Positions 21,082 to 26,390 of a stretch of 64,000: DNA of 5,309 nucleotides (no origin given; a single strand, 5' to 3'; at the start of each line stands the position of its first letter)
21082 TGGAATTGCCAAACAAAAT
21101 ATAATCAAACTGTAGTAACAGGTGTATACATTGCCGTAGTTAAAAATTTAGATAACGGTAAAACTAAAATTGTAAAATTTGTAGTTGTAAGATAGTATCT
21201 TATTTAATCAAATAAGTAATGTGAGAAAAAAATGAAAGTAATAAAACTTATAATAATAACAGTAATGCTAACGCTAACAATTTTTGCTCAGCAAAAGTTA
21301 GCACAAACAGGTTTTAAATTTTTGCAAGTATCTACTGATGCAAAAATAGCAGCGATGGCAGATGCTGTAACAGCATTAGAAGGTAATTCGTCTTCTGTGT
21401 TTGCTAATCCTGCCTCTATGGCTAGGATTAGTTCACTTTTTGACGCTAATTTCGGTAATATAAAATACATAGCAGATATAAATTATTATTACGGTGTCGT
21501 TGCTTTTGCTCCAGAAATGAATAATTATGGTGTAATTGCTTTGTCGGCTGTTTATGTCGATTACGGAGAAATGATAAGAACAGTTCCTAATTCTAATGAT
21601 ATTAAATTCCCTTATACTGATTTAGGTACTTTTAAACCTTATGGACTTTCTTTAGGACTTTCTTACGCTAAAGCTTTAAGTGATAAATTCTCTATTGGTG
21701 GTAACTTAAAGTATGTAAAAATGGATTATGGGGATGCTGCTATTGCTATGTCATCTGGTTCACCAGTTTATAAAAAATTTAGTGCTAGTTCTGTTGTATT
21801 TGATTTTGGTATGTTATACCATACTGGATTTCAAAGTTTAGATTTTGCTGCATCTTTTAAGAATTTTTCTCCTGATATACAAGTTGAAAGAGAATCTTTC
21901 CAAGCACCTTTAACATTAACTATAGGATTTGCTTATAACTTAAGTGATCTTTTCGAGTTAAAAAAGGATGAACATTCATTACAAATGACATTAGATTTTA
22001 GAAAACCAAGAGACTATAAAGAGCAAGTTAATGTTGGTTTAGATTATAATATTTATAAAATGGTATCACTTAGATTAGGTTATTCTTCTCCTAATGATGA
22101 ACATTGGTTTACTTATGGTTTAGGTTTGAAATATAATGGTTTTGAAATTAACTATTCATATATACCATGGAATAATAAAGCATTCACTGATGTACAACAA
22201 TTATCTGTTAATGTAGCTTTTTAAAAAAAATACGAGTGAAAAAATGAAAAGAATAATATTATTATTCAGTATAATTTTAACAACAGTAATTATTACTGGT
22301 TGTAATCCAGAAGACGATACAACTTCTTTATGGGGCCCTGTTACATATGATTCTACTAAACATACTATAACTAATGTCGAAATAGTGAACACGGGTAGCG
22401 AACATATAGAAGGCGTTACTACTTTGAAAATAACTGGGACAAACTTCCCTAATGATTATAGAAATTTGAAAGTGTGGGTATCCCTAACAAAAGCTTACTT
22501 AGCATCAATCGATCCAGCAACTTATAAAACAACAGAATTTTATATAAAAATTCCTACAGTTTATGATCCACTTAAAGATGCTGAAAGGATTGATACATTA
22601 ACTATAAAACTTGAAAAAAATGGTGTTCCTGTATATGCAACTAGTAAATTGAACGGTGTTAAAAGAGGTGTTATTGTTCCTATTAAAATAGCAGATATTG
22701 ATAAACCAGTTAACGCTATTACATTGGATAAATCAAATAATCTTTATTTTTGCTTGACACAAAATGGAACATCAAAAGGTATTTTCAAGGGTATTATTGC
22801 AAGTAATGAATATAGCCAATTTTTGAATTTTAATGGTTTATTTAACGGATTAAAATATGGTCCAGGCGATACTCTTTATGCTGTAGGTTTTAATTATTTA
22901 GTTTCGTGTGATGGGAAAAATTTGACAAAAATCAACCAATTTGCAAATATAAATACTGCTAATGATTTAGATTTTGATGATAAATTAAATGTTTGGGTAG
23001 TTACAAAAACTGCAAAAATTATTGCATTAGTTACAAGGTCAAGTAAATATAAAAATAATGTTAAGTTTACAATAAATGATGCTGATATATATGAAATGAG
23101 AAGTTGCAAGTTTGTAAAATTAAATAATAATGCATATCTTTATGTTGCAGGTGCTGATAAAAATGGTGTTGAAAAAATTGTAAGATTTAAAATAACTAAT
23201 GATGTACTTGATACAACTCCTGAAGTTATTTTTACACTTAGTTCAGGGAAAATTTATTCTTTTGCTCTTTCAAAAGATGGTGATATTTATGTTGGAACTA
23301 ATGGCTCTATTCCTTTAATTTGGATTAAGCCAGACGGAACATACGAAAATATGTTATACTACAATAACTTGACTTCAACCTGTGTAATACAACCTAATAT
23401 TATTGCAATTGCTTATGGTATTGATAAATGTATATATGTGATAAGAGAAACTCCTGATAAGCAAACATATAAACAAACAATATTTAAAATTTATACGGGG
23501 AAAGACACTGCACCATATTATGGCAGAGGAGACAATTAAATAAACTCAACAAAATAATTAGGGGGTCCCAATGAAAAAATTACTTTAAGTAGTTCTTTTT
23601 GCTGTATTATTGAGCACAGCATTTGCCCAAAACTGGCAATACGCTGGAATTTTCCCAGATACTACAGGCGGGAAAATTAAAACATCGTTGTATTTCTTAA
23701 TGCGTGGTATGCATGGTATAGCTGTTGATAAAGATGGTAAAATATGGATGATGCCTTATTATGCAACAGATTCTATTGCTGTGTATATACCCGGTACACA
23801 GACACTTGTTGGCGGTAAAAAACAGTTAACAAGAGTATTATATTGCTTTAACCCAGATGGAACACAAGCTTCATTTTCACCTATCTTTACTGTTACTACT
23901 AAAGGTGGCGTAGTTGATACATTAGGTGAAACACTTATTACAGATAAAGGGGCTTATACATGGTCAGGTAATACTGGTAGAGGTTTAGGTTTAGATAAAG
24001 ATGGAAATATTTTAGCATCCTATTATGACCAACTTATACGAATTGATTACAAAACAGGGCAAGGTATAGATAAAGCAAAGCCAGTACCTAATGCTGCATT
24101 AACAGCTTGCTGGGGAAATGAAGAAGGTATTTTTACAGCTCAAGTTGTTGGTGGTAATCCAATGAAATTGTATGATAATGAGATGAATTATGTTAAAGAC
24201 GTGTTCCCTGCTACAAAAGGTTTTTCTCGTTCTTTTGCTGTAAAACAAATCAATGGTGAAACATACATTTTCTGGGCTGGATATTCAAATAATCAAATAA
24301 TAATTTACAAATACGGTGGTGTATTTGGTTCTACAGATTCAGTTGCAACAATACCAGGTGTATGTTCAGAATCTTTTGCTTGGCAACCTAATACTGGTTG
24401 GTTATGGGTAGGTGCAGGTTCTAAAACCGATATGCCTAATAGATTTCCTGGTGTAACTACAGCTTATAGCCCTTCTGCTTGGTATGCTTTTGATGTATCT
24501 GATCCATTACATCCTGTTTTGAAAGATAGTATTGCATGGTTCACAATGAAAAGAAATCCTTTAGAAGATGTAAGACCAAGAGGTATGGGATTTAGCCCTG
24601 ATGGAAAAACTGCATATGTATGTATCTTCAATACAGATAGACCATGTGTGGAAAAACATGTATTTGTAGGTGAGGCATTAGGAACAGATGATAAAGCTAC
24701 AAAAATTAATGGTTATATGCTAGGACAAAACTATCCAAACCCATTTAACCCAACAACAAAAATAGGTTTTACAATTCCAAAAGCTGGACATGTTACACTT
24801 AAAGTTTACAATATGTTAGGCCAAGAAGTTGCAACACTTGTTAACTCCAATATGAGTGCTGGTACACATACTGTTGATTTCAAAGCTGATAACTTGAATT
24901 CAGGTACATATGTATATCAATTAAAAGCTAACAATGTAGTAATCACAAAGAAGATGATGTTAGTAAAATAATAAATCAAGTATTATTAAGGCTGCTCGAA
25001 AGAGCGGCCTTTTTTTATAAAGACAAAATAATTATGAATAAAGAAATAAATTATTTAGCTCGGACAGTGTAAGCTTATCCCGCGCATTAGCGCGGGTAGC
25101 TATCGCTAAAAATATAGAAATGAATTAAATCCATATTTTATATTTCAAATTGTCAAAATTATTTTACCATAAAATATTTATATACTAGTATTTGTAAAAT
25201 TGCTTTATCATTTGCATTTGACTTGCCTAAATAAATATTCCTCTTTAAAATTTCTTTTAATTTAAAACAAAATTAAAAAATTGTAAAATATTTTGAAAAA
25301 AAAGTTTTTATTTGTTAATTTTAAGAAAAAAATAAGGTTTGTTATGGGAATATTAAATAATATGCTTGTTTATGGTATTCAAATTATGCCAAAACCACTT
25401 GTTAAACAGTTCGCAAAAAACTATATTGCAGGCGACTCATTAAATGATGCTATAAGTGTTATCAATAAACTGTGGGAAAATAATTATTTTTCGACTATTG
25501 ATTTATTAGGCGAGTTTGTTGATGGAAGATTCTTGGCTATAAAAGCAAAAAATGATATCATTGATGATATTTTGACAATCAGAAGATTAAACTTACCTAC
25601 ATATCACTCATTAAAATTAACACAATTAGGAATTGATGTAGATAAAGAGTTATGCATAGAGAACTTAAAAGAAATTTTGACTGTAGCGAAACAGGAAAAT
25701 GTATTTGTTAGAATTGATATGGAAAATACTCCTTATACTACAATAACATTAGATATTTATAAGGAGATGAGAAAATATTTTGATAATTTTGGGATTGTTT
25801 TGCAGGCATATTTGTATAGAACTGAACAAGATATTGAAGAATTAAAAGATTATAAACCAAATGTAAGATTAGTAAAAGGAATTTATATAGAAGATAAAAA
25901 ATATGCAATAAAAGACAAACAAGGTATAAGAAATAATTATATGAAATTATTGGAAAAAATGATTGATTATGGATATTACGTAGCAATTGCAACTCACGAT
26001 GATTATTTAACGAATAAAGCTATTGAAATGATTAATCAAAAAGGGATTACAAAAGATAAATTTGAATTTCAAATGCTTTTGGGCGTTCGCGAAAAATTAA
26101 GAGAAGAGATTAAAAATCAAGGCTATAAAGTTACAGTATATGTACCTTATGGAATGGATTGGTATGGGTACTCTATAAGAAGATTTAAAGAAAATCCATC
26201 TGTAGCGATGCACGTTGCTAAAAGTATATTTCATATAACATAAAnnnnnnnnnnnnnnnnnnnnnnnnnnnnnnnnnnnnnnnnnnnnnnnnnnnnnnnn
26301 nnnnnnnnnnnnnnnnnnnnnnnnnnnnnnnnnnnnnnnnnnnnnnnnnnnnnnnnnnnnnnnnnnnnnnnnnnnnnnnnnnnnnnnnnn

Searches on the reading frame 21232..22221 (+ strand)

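Call 100: search_protein_families(library=pfam, proteins=[window:21232-22221:+], max_evalue=0.0001)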
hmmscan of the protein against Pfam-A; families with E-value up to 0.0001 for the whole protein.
window:21232-22221:+ (330 aa): 1 family
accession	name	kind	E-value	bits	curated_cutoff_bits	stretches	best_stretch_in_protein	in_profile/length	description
PF19572.5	PorV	-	6.4e-07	29.6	27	1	20-167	5-147/243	Type IX secretion system protein PorV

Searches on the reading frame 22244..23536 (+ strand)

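Call 100: search_protein_families(library=pfam, proteins=[window:22244-23536:+], max_evalue=0.0001)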
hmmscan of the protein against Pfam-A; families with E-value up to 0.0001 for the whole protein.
window:22244-23536:+ (431 aa): 1 family
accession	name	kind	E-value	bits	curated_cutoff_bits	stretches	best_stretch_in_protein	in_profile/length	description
PF07494.17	Reg_prop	-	4.4e-05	23.6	20.4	0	332-354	2-24/24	Two component regulator propeller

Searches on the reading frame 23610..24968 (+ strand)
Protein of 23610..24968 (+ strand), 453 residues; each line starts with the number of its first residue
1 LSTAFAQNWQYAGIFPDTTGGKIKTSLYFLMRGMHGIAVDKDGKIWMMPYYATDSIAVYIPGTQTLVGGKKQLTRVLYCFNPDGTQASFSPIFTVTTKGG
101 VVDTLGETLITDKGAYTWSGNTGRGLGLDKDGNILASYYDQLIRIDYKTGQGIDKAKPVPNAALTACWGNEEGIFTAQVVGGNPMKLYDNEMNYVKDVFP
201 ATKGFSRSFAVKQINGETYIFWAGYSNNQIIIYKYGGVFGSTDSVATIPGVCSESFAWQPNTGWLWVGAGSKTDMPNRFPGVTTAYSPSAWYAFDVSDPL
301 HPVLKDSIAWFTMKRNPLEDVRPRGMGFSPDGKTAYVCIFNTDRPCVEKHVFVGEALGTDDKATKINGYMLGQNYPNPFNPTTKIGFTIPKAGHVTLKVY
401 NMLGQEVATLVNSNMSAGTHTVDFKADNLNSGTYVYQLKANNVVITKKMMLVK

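Call 100: search_protein_families(library=pfam, proteins=[window:23610-24968:+], max_evalue=0.0001)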
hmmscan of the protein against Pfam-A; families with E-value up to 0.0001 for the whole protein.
window:23610-24968:+ (453 aa): 1 family
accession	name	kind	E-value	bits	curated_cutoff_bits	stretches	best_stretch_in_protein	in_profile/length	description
PF18962.6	Por_Secre_tail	-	3.9e-10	40.3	27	1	375-450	2-74/75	Secretion system C-terminal sorting domain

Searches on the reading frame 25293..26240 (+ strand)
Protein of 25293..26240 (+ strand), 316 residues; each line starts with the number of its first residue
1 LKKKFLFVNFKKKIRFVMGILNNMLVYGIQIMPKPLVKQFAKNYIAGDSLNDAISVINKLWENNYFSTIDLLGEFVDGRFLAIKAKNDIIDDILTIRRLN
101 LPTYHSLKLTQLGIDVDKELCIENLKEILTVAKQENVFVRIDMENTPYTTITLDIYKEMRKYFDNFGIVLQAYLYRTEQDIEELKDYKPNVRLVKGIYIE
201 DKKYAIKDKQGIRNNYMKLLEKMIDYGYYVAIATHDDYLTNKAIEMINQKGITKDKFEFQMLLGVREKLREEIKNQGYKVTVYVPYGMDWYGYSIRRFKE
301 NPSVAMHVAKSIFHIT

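Call 88: search_protein_families(library=pfam, proteins=[window:25293-26240:+], max_evalue=0.01)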
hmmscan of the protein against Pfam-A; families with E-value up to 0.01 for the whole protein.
window:25293-26240:+ (316 aa): 2 families
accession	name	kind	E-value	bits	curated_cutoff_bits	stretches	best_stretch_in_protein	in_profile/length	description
PF01619.24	Pro_dh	-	1.2e-34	120.6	27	1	55-308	3-276/278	Proline dehydrogenase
PF01261.30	AP_endonuc_2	-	6.6e-05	23.2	31.1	1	99-258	85-244/249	Xylose isomerase-like TIM barrel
